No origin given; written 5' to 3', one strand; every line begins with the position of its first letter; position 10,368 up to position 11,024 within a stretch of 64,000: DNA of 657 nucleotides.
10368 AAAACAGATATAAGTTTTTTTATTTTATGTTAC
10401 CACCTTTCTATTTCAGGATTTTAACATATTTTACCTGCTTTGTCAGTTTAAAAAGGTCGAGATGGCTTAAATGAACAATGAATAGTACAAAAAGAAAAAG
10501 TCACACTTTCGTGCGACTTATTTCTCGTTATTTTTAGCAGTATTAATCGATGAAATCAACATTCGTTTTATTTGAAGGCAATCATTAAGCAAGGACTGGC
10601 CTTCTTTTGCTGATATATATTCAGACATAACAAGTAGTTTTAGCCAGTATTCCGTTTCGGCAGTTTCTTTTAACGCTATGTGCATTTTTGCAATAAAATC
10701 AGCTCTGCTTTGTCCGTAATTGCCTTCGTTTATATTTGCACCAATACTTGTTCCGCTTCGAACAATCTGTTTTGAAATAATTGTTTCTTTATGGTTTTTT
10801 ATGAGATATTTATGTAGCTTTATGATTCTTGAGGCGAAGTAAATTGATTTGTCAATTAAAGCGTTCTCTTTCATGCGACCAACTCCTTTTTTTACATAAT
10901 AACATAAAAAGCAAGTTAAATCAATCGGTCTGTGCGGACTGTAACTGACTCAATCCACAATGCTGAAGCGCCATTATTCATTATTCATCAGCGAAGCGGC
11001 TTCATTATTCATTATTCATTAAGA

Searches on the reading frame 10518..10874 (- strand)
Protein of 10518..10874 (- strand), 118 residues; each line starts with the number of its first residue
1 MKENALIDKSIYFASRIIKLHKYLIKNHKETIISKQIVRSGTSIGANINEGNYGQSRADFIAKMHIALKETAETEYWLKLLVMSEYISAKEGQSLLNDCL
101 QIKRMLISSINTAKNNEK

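Call 51: search_protein_families(library=ncbifam, proteins=[window:10518-10874:-], max_evalue=0.001)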
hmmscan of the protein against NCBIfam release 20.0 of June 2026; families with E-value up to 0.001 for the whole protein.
window:10518-10874:- (118 aa): 3 families
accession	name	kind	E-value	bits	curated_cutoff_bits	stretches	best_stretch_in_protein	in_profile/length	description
TIGR02436.1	TIGR02436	subfamily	1.8e-30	105.3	24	1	8-114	3-109/109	four helix bundle protein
NF008911.0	PRK12275.1-2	subfamily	3.5e-10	40.4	137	1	8-114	11-116/118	hypothetical protein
NF008912.0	PRK12275.1-6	subfamily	6.5e-10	39.1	124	1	25-116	23-114/117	hypothetical protein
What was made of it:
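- On PF05635 / TIGR02436 four-helix-bundle (S23p) protein family: The second ORF, 10518-10874, scores 105.3 bits (call 51).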

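Call 52: search_protein_families(library=padloc, proteins=[window:10518-10874:-], max_evalue=0.01)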
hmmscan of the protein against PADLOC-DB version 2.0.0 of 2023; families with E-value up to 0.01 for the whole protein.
window:10518-10874:- (118 aa): 0 families
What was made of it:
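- Tried and rejected: PADLOC gave no hit (call 52).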
